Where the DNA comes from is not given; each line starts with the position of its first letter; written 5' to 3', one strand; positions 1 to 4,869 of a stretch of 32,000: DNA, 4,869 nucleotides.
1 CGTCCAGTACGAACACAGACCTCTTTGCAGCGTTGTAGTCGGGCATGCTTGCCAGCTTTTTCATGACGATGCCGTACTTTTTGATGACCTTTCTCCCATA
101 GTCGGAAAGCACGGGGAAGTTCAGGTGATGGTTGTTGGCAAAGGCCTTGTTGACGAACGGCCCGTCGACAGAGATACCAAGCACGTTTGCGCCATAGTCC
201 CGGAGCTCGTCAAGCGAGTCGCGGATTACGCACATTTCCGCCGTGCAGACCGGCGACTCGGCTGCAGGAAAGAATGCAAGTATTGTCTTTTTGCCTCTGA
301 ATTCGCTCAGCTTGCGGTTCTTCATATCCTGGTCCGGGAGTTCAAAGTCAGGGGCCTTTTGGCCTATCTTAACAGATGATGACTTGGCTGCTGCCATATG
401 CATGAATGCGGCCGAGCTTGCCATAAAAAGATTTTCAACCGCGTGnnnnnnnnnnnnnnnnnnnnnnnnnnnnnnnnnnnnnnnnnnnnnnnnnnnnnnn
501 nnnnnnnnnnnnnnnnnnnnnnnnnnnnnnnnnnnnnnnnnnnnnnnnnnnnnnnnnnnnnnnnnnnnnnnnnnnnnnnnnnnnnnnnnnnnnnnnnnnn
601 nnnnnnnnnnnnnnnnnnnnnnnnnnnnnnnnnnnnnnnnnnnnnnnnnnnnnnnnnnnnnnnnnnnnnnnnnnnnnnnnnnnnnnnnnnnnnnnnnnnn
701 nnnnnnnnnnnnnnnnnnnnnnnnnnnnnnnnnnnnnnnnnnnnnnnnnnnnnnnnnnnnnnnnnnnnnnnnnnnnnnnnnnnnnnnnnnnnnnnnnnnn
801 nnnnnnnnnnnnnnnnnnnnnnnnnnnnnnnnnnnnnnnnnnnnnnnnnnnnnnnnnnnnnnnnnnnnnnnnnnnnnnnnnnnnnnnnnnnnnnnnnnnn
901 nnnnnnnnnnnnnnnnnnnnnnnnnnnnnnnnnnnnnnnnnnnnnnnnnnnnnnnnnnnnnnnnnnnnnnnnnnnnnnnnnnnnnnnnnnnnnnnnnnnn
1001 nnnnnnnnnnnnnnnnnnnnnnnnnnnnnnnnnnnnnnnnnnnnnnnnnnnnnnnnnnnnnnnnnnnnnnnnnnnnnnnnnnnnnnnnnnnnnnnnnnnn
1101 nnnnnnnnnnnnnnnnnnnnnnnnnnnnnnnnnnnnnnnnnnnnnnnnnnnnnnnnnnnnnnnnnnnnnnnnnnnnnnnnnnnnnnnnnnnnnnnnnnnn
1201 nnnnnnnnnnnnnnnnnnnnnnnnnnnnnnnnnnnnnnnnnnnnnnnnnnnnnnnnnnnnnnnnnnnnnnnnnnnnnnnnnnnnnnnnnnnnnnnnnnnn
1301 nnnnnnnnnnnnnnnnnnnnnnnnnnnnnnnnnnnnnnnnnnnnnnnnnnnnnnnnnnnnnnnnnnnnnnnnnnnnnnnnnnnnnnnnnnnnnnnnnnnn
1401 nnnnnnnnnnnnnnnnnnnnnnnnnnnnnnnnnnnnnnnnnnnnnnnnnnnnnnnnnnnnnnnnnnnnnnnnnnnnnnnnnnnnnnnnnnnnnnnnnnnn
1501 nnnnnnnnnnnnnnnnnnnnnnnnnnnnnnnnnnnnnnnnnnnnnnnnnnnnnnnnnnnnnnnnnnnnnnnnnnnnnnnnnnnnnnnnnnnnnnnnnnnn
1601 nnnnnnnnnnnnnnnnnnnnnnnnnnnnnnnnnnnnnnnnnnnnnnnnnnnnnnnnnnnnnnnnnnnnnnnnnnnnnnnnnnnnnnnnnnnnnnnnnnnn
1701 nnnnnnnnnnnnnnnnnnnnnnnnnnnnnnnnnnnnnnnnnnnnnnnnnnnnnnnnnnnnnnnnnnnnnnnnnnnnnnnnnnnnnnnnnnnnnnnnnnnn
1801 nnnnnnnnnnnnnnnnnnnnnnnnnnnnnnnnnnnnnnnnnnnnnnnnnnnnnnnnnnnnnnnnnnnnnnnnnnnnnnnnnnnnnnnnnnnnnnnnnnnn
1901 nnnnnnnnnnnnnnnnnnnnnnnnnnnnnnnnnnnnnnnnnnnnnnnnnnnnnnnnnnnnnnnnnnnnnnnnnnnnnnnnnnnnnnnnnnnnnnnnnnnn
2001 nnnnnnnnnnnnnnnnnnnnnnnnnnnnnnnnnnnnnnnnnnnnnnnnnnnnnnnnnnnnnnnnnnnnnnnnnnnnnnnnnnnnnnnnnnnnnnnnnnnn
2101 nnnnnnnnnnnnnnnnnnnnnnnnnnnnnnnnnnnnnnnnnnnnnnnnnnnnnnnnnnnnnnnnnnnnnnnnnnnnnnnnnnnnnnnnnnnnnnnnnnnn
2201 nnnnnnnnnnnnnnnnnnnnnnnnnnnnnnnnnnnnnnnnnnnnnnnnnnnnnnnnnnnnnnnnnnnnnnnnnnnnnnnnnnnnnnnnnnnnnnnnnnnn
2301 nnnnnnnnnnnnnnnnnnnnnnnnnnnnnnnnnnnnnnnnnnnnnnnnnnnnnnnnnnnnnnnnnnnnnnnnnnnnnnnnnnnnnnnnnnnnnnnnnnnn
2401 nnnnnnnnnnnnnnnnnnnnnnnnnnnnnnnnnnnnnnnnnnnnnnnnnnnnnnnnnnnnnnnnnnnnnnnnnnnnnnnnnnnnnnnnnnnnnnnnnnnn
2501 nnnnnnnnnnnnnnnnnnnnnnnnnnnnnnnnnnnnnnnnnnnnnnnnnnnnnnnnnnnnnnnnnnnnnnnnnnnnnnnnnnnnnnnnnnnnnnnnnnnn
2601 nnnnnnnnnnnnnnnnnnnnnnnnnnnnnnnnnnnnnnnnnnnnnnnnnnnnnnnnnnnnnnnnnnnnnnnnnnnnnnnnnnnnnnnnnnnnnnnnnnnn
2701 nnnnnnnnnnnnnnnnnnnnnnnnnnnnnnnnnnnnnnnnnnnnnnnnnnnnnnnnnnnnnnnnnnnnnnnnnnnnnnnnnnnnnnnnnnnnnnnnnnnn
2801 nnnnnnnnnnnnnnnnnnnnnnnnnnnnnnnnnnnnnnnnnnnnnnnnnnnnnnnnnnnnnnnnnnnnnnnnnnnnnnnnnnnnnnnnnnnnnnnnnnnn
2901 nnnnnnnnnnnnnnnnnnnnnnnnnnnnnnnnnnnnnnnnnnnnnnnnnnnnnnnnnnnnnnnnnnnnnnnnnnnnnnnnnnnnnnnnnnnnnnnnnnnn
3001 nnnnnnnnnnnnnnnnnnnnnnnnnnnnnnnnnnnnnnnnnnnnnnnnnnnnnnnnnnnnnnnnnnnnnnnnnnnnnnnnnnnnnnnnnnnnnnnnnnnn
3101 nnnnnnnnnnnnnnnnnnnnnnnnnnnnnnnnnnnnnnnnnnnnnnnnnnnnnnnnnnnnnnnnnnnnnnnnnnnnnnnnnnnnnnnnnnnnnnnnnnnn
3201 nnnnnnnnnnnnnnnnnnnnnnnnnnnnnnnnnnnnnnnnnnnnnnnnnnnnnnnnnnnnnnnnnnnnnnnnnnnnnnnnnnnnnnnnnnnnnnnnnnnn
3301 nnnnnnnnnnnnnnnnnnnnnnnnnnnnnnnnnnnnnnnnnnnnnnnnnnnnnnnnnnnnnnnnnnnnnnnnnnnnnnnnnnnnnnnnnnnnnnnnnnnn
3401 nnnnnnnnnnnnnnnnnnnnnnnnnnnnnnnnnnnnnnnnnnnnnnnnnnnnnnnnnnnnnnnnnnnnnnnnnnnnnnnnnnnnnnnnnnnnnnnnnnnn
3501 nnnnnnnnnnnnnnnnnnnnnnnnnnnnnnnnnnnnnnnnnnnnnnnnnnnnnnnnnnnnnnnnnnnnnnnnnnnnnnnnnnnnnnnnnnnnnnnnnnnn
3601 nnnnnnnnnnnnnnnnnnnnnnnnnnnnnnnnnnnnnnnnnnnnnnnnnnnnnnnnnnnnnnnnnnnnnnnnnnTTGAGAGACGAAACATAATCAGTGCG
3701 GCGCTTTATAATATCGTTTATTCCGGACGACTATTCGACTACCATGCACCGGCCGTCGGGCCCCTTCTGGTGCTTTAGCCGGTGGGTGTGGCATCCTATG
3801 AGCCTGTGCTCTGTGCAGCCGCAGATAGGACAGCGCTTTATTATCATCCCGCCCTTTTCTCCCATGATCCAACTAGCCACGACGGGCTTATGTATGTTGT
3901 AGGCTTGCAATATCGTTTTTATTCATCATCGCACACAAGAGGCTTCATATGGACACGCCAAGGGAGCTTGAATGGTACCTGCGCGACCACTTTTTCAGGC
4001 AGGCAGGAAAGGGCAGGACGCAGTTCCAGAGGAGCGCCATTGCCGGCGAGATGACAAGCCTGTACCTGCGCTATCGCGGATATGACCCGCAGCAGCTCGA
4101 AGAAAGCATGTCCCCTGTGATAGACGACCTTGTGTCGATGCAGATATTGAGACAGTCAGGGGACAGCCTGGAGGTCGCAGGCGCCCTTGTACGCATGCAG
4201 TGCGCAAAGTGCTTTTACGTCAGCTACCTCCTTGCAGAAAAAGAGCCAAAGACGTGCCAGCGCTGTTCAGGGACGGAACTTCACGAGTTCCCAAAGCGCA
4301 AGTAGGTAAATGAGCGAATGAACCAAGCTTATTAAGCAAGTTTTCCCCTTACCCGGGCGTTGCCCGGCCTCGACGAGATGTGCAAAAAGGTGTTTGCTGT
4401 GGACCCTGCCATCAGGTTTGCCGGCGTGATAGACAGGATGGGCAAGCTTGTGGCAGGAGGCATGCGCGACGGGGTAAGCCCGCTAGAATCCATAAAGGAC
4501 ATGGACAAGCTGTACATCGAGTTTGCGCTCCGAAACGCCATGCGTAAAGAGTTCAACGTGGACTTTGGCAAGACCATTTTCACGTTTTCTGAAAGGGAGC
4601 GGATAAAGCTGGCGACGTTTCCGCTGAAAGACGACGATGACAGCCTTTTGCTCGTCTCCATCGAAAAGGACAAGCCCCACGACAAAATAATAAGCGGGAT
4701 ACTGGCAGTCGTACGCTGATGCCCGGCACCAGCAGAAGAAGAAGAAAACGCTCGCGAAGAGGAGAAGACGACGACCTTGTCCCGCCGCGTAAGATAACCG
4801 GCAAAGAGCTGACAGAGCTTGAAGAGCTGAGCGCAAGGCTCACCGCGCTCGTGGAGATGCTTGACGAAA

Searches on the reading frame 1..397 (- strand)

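Call 54: search_protein_families(library=pfam, proteins=[window:1-397:-])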
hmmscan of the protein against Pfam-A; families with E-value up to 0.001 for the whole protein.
window:1-397:- (132 aa): 2 families
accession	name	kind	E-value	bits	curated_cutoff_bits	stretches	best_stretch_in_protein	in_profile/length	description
PF00578.27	AhpC-TSA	-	1.3e-35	122.5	26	1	11-132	1-116/124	AhpC/TSA family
PF08534.16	Redoxin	-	5.6e-23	81.8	26.6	1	11-130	2-121/148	Redoxin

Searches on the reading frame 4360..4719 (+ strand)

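Call 9: search_protein_families(library=pfam, proteins=[window:4360-4719:+])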
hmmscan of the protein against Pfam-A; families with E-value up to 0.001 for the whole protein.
window:4360-4719:+ (119 aa): 1 family
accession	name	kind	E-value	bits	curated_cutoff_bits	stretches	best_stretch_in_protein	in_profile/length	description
PF20364.3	DUF6659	-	2.7e-10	41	27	1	7-91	12-95/131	Family of unknown function (DUF6659)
